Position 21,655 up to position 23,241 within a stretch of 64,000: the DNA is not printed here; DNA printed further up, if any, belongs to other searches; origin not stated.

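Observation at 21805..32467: Putative isoprenoid/lipid-tailoring island: two CrtC/AttH-like hydratase paralogs, a B12-radical-SAM enzyme, a sulfatase-like enzyme and a PaaK-like ligase, with an embedded IS200 remnant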

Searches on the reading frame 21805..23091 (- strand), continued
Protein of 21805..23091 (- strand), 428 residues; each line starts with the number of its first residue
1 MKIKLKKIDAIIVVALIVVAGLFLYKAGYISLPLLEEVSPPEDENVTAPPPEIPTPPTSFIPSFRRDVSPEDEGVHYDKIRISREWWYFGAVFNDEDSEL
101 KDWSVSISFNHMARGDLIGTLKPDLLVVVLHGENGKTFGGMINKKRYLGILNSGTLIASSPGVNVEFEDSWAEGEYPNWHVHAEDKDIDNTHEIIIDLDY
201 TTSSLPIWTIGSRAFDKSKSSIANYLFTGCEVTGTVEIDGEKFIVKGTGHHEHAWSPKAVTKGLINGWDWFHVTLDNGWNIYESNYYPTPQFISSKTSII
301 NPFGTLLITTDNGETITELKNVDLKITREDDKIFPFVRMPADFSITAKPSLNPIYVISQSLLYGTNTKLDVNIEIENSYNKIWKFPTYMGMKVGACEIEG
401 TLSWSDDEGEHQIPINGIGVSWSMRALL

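Call 39: find_related_loci(query=A3, collection=genome_contigs, flank=10000)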
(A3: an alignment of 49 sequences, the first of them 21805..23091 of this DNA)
Query A3 (428 aa) in genome_contigs; peptide patterns used: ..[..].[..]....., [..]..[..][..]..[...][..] (x = any residue, [..] = any of these).
107 stretches matched a pattern; 78 encode a relative of the query (tblastn E <= 1e-3); 77 distinct loci.
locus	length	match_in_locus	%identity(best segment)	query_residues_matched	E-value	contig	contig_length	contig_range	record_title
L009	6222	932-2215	96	1-428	0e+0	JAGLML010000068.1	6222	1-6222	MAG: Thermoplasmatales archaeon isolate RS_5_57 ROV157_5.bin.57.fa_68, whole genome shotgun sequence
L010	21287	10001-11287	94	1-428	0e+0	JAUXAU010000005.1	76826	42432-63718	MAG: Thermoplasmatota archaeon isolate CSMAG_2770 CSMAG_2770_k141_658103_length_76826_cov_20.4455, whole genome shotgun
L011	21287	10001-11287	91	1-428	0e+0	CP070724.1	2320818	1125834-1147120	MAG: Thermoplasmatales archaeon isolate bin45 chromosome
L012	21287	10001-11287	87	1-428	0e+0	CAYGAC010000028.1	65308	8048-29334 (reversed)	MAG TPA_asm: uncultured Thermoplasmatales archaeon isolate ERP108616_co1_401 genome assembly, contig: k119_1126590, whol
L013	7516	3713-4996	77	1-428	0e+0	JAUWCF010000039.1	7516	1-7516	MAG: Thermoplasmatota archaeon isolate CSMAG_2131 CSMAG_2131_k141_409964_length_7516_cov_15.0000, whole genome shotgun s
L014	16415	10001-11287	72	1-428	0e+0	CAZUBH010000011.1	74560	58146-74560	MAG TPA_asm: uncultured Thermoplasmatales archaeon isolate SRP141376_co1_301 genome assembly, contig: NODE_903_length_74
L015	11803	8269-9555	69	1-428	0e+0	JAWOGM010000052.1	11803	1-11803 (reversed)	MAG: Thermoplasmatota archaeon isolate BLK6-3.bin.281 k191_3698036, whole genome shotgun sequence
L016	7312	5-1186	72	37-428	0e+0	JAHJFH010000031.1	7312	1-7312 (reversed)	MAG: Thermoplasmatota archaeon isolate Modern_marine_glass_biofilm.mb.18 Modern_marine_glas.mb.18_k141_66534, whole geno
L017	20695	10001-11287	67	1-428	0e+0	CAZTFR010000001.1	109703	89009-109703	MAG TPA_asm: uncultured Thermoplasmatales archaeon isolate SRP141376_co1_12 genome assembly, contig: NODE_435_length_109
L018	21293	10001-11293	65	2-428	0e+0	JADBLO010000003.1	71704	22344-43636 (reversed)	MAG: Thermoplasmata archaeon isolate Bin3_14.8m NODE_16_length_71704_cov_15.555039, whole genome shotgun sequence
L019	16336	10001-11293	65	2-428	0e+0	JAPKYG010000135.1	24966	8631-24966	MAG: Methanobacteriota archaeon isolate LacPavin_0920_SED3_MAG_41_62 LacPavin_0920_SED3_scaffold_1026628, whole genome s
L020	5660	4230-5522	65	2-428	0e+0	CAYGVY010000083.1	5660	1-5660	MAG TPA_asm: uncultured Thermoplasmatales archaeon isolate ERP119294_co4_107 genome assembly, contig: NODE_18385_length_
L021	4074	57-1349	64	2-428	0e+0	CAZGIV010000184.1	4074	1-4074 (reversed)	MAG TPA_asm: uncultured Thermoplasmatales archaeon isolate binchicken_co94_67 genome assembly, contig: NODE_35145_length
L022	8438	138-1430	64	2-428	0e+0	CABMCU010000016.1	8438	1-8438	uncultured archaeon isolate LFW-68_2 genome assembly, contig: LFW682_112, whole genome shotgun sequence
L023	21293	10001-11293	62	2-428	0e+0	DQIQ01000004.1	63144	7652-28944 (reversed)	MAG TPA_asm: Thermoplasmata archaeon isolate 3300003432D scaffold_3, whole genome shotgun sequence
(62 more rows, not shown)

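Call 41: predict_structure(alignment_id=A1)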
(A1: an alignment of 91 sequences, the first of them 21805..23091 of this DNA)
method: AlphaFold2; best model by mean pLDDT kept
length: 428 residues; sequences in the alignment: 91
mean_pLDDT: 81.9   pTM: 0.80
mean pLDDT of the five models: 81.9, 81.1, 80.9, 79.8, 77.8
residues with pLDDT >= 90: 192; 70-90: 138; 50-70: 64; < 50: 34
segments of 3 or more residues with pLDDT < 50: 33-45, 147-149, 259-262, 295-299
pLDDT, mean of each block of 10 residues (from residue 1): 64 90 81 48 55 84 71 79 86 97 96 58 84 91 65 71 93 97 90 96 88 55 88 98 98 75 69 96 81 48 85 91 88 72 92 79 91 90 73 95 95 97 81
secondary structure, 60 per line:
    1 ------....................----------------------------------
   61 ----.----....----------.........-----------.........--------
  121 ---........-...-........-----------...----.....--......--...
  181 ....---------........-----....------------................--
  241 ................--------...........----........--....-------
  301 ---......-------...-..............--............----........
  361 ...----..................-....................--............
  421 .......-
elements in order: H7-26 H70-73 E84-92 E104-112 E124-131 E137-144 E156-158 E163-167 E170-175 E178-184 E194-201 E207-210 E223-238 E241-256 E265-275 E280-287 H290-293 E304-309 E317-319 E321-334 E337-348 H353-363 E368-385 E387-406 E409-427

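Call 44: search_protein_representatives(alignment_id=A1)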
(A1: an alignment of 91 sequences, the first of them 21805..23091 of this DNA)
Query: 91 sequences, 432 profile positions. Proteins with E-value up to 0.001 (for the whole library): 580; up to 1e-10: 135; up to 1e-30: 67. The best 150 are listed.
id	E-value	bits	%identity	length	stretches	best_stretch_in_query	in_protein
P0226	4.4e-159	546.2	-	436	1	9-429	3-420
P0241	1.8e-145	501.4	-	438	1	12-430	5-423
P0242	1.4e-127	442.4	-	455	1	14-429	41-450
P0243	1.5e-120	419.2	-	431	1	21-430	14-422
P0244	8.6e-120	416.7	-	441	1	19-430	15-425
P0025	3.4e-119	414.8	-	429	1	11-373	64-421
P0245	8.8e-114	396.9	-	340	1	109-430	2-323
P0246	2.3e-111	389.0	-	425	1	13-430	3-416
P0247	2.4e-109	382.3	-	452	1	15-430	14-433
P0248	4.6e-104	364.9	-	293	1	9-295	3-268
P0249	4.4e-97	341.9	-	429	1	17-430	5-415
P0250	5.1e-91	321.9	-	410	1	11-374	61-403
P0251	9.0e-90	317.8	-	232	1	10-243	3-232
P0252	4.5e-85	302.3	-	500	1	11-428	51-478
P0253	1.7e-83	297.2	-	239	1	202-430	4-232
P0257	2.9e-80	286.5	-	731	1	11-430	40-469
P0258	1.5e-75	271.0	-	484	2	11-190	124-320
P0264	3.3e-62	227.0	-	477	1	9-430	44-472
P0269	1.4e-55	205.2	-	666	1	8-379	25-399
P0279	7.5e-51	189.6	-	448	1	21-397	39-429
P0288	2.9e-43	164.6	-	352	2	17-198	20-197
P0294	9.0e-39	149.8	-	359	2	14-202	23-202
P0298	5.7e-35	137.3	-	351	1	12-312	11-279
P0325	2.6e-17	79.0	-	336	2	11-191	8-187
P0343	1.1e-13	67.1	-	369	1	11-195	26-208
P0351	2.1e-12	62.9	-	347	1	14-220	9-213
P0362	1.3e-11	60.3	-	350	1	30-196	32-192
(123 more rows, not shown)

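Call 45: fold_search(model_id=the predicted structure, library=pdb)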
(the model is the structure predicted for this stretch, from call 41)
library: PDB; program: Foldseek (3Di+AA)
matches with E <= 10: 1053; with E <= 0.001: 28
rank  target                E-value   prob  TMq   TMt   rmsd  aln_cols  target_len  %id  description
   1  2ich_A                5.5e-14  1.00  0.52  0.67   7.1       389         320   14  CRYSTAL STRUCTURE OF A PUTATIVE ATTH (NE1406) FROM NITROSOMONAS EUROPAEA AT 2.00 A RESOLUTION (released 2006-10-03)
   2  2ich_B                1.0e-13  1.00  0.52  0.66   7.8       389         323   16  CRYSTAL STRUCTURE OF A PUTATIVE ATTH (NE1406) FROM NITROSOMONAS EUROPAEA AT 2.00 A RESOLUTION (released 2006-10-03)
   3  7a0t_B                8.5e-11  1.00  0.49  0.62   7.8       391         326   12  Crystal structure of kievitone hydratase from Nectria haematococca (P21 SG) (released 2021-08-18)
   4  7a0q_A                1.0e-10  1.00  0.50  0.63   7.5       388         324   12  Crystal structure of kievitone hydratase from Nectria haematococca (C2 SG) (released 2021-08-18)
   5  7a0t_A                2.4e-10  1.00  0.49  0.63   7.3       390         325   11  Crystal structure of kievitone hydratase from Nectria haematococca (P21 SG) (released 2021-08-18)
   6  7e5t_C                7.8e-10  1.00  0.45  0.50  11.2       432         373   11  Crystal structure of Fsa2 (released 2021-06-30)
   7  6kbc                  1.3e-09  1.00  0.45  0.50  11.8       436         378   12  Crystal structure of CghA with Sch210972 (released 2020-06-24)
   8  7e22                  1.4e-09  1.00  0.44  0.50   9.9       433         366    9  Crystal structure of two pericyclases catalyzing [4+2] cycloaddition (released 2022-02-09)
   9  7e5t_E                1.6e-09  1.00  0.45  0.51   9.7       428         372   10  Crystal structure of Fsa2 (released 2021-06-30)
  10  7dmn                  2.1e-09  1.00  0.43  0.49  11.1       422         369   10  Crystal structure of two pericyclases catalyzing [4+2] cycloaddition (released 2021-10-06)
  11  7e5t_D                2.2e-09  1.00  0.45  0.51  10.8       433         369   12  Crystal structure of Fsa2 (released 2021-06-30)
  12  7e5u_C                2.6e-09  1.00  0.42  0.47  11.5       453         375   12  Crystal structure of Phm7 (released 2021-06-30)
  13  6kaw                  4.8e-09  1.00  0.47  0.52   9.7       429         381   10  Crystal structure of CghA (released 2020-06-24)
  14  7e5t_A                5.0e-09  1.00  0.44  0.49  11.1       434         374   11  Crystal structure of Fsa2 (released 2021-06-30)
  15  7e5v_C                6.4e-09  1.00  0.42  0.47  12.2       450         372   11  Crystal structure of Phm7 in complex with inhibitor (released 2021-06-30)
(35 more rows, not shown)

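Call 46: list_cluster_members(proteins=[P0252, P0257, P0258, P0264, P0269, P0279, P0298, P0325, P0343, P0351])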
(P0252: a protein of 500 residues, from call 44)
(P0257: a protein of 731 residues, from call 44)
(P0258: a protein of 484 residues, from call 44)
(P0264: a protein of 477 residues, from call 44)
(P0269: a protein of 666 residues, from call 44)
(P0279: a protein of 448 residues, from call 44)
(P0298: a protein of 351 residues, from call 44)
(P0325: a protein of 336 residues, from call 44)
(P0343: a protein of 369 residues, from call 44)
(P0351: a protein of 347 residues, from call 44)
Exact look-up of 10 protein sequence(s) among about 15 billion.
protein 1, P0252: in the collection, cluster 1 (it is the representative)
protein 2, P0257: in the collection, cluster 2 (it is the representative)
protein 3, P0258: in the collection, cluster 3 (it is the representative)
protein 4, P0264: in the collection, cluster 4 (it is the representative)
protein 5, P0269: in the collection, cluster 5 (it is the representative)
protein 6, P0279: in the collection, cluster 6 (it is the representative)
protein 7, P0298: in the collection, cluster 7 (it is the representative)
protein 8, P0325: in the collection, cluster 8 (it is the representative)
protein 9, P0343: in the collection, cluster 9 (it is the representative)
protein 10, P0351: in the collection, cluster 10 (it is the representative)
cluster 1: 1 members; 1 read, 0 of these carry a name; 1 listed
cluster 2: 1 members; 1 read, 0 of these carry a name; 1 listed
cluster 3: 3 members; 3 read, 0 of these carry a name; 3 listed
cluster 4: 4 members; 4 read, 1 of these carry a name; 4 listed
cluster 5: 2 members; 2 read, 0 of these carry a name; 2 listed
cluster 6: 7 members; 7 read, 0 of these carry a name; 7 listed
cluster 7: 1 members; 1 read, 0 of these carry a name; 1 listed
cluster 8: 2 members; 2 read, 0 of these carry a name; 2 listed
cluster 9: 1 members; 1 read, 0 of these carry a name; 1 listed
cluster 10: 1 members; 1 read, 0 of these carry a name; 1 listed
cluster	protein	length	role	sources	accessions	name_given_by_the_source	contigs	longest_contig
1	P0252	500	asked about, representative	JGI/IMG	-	-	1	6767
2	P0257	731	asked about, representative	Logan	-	-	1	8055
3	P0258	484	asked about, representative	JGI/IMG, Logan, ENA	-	-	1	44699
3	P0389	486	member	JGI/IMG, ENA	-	-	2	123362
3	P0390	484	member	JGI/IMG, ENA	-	-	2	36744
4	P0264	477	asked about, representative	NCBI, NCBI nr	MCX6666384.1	MAG: hypothetical protein NT038_10090 [Euryarchaeota archaeon] | hypothetical protein [Euryarchaeota archaeon]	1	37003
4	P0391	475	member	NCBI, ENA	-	-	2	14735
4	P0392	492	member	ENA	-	-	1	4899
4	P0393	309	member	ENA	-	-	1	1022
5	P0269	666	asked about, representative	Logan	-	-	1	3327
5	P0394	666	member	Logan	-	-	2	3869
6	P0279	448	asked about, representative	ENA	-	-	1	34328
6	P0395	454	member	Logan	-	-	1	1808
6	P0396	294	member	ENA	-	-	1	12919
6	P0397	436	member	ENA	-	-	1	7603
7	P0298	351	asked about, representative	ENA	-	-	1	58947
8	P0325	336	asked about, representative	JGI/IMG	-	-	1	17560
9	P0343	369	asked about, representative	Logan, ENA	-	-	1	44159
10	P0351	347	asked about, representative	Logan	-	-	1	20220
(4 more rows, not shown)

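Call 58: find_encoding_contigs(protein=P0298, flank=6000, max_places=2)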
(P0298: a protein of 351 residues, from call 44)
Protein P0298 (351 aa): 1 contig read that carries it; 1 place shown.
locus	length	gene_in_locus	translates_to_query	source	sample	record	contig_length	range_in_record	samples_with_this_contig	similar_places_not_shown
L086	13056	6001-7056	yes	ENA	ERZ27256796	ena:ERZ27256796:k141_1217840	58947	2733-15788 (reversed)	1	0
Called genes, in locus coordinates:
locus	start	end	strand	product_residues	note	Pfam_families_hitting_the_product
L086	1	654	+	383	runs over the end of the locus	PF06849:DUF1246, PF06973:DUF1297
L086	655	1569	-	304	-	PF02729:OTCace_N, PF00185:OTCace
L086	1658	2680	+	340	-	PF00752:XPG_N, PF00867:XPG_I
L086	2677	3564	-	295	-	PF01545:Cation_efflux, PF16916:ZT_dimer (weak)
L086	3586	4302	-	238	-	PF03575:Peptidase_S51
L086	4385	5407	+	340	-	PF13439:Glyco_transf_4, PF13579:Glyco_trans_4_4 (weak), PF00534:Glycos_transf_1, PF13692:Glyco_trans_1_4, PF13524:Glyco_trans_1_2 (weak)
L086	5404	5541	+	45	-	-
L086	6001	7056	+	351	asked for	-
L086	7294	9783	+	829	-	PF08126:Propeptide_C25 (weak), PF01364:Peptidase_C25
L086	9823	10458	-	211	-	-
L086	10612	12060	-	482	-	PF05343:Peptidase_M42 (faint), PF01546:Peptidase_M20, PF07687:M20_dimer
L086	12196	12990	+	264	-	PF01791:DeoC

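Call 59: find_encoding_contigs(protein=P0343, flank=6000, max_places=2)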
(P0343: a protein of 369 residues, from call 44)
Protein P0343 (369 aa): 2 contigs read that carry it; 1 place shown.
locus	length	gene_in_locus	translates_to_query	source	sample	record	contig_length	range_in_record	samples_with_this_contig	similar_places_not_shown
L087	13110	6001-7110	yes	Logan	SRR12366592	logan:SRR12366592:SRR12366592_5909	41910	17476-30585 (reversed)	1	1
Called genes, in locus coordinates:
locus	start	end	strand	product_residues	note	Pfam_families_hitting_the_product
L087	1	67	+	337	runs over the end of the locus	PF01032:FecCD, PF00950:ABC-3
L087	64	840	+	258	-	PF00005:ABC_tran, PF02463:SMC_N (faint), PF13304:AAA_21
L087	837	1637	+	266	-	PF13489:Methyltransf_23 (faint), PF08242:Methyltransf_12 (weak), PF13649:Methyltransf_25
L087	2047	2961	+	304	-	-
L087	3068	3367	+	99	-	-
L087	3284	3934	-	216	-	PF00440:TetR_N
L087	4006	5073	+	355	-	PF05834:Lycopene_cycl (faint), PF07992:Pyr_redox_2, PF13738:Pyr_redox_3 (faint), PF00070:Pyr_redox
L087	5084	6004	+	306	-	PF04240:Caroten_synth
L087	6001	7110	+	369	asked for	-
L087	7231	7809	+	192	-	PF00171:Aldedh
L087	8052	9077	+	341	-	-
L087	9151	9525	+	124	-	PF05930:Phage_AlpA (weak)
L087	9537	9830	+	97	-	-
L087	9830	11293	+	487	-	PF13148:DUF3987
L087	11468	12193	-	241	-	PF03389:MobA_MobL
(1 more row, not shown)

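Call 60: find_encoding_contigs(protein=P0351, flank=6000, max_places=2)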
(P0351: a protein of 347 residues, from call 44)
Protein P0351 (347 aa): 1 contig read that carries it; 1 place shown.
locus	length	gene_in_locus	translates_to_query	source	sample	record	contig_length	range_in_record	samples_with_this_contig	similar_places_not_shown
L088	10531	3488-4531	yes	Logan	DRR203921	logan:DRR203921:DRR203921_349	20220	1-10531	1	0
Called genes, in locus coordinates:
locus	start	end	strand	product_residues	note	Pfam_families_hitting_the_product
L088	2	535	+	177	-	?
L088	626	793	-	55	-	-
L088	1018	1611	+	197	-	PF00440:TetR_N, PF13977:TetR_C_6 (weak)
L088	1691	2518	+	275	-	PF00378:ECH_1, PF16113:ECH_2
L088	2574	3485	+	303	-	PF03060:NMO, PF01070:FMN_dh (weak), PF00977:His_biosynth (weak), PF00478:IMPDH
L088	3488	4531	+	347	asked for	-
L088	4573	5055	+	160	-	-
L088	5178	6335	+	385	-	PF13433:Peripla_BP_5, PF13458:Peripla_BP_6, PF01094:ANF_receptor (weak)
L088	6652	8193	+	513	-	PF00501:AMP-binding, PF13193:AMP-binding_C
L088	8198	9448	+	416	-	PF02515:CoA_transf_3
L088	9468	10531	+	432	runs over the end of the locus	PF02515:CoA_transf_3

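Call 61: find_encoding_contigs(protein=P0288, flank=6000, max_places=2)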
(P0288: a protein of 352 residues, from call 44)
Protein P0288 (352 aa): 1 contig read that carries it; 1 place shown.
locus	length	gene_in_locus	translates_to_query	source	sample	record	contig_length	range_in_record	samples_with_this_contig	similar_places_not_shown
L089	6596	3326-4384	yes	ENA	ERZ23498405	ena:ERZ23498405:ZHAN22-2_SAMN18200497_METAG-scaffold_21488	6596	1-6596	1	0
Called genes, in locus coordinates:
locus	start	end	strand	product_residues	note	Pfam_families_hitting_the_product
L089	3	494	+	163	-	?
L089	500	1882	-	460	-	PF27533:CapK_C (weak)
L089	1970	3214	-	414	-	-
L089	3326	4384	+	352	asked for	-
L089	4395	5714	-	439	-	PF02310:B12-binding, PF04055:Radical_SAM, PF13282:DUF4070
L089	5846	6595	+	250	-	?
